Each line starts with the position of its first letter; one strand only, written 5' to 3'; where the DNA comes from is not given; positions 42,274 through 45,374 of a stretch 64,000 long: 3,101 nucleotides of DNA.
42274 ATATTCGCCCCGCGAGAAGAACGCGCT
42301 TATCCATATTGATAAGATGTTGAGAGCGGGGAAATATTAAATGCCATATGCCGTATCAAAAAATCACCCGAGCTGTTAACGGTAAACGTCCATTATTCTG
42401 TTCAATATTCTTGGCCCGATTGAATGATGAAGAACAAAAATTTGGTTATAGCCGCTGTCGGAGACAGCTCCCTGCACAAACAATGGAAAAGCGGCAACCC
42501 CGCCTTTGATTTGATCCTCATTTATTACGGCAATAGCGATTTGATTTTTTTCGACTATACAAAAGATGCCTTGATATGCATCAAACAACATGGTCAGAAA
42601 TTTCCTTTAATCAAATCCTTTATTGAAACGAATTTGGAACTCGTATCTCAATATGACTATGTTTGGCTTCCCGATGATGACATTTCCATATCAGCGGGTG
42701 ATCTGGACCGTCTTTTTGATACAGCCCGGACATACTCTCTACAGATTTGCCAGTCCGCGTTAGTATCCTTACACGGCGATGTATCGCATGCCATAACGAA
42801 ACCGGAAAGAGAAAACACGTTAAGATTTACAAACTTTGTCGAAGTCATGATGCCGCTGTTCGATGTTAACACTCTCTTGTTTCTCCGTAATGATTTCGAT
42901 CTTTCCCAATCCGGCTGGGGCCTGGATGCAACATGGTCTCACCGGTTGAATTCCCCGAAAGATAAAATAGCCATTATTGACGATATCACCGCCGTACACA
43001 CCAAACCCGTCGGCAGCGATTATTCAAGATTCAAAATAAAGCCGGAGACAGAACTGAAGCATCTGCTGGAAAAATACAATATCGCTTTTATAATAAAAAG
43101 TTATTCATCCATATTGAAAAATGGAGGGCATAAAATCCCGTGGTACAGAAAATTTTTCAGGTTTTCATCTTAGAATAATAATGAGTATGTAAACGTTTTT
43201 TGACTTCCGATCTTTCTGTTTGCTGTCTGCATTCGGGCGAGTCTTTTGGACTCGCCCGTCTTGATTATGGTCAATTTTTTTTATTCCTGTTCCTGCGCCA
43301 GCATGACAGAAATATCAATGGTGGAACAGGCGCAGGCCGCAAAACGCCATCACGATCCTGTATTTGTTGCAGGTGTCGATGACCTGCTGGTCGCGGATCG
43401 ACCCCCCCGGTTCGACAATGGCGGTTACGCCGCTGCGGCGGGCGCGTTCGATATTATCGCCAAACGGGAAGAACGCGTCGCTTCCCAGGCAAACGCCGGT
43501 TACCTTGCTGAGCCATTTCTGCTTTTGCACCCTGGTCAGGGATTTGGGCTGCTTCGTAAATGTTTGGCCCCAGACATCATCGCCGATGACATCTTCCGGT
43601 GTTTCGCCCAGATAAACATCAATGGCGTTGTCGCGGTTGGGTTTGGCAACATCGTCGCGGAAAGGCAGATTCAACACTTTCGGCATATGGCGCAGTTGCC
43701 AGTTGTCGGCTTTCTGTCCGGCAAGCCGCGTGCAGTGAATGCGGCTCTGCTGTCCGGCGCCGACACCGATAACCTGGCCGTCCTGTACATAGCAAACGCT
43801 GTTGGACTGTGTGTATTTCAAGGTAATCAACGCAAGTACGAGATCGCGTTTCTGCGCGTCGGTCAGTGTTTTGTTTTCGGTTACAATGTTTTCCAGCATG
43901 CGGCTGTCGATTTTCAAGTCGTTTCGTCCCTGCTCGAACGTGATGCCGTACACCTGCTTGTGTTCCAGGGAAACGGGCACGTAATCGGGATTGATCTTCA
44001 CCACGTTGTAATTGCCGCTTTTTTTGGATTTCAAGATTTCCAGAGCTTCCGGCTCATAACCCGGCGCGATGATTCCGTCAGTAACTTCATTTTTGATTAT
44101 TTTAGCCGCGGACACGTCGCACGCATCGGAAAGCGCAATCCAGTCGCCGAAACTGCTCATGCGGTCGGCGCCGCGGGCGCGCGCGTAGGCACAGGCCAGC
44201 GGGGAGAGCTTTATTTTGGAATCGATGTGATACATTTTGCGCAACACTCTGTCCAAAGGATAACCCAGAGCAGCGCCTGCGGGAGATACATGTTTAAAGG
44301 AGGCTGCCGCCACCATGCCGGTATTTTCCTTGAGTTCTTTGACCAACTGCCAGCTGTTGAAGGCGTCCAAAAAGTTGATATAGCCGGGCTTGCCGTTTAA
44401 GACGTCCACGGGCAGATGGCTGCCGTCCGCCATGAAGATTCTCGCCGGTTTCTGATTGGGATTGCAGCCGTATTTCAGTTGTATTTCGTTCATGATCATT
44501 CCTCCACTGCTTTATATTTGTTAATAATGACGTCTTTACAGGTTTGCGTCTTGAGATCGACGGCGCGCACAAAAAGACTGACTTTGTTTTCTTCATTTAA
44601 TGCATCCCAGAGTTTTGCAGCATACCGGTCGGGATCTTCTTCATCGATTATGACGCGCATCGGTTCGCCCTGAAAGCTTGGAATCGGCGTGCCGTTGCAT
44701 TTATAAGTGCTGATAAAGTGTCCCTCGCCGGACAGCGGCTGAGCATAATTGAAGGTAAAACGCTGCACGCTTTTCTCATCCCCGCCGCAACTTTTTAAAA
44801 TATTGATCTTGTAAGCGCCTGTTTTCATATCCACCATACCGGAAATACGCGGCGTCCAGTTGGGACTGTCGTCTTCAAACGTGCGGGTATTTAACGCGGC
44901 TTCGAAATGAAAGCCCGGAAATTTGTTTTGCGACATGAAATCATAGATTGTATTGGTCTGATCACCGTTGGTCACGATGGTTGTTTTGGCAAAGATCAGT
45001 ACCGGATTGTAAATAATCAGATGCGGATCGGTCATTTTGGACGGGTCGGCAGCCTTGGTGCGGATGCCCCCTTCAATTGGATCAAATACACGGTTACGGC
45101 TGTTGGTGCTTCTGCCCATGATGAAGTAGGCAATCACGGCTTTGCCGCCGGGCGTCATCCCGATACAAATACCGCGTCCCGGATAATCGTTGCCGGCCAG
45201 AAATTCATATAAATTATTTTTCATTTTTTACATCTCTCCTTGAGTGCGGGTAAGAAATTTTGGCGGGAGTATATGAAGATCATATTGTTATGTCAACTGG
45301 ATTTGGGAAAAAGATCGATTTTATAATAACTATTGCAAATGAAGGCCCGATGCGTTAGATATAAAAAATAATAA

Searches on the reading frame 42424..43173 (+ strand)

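Call 43: search_protein_families(library=pfam, proteins=[window:42424-43173:+], max_evalue=0.00001)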
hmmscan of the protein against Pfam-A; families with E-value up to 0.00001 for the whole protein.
window:42424-43173:+ (249 aa): 1 family
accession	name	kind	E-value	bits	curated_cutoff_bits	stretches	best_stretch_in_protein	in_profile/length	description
PF05212.18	DUF707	-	8.6e-12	45.3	24.1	1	27-132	65-170/299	Protein of unknown function (DUF707)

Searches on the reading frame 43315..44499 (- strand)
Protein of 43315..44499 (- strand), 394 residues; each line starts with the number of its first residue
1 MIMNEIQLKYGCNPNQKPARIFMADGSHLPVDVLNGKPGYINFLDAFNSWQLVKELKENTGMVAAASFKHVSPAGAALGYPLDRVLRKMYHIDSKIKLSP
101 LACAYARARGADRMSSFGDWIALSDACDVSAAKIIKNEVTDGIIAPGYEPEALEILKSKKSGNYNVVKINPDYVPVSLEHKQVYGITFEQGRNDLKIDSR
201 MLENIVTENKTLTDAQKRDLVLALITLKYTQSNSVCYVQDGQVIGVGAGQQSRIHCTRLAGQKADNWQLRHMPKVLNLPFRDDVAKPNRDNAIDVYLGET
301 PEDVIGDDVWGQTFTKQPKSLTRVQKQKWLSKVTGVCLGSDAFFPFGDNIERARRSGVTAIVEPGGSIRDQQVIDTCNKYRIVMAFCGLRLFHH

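Call 43: search_protein_families(library=pfam, proteins=[window:43315-44499:-], max_evalue=0.00001)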
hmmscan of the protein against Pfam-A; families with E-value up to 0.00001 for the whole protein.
window:43315-44499:- (394 aa): 1 family
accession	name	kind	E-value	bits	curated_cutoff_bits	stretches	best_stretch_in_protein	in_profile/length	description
PF01808.24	AICARFT_IMPCHas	-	4.4e-59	200.9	25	1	5-263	76-311/311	AICARFT/IMPCHase bienzyme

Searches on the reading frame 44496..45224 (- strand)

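Call 43: search_protein_families(library=pfam, proteins=[window:44496-45224:-], max_evalue=0.00001)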
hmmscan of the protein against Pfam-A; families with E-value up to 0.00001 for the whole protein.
window:44496-45224:- (242 aa): 1 family
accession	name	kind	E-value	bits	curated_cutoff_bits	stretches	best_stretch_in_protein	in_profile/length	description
PF07826.16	IMP_cyclohyd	-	3.1e-59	200.2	28.1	1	14-223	1-189/192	IMP cyclohydrolase-like protein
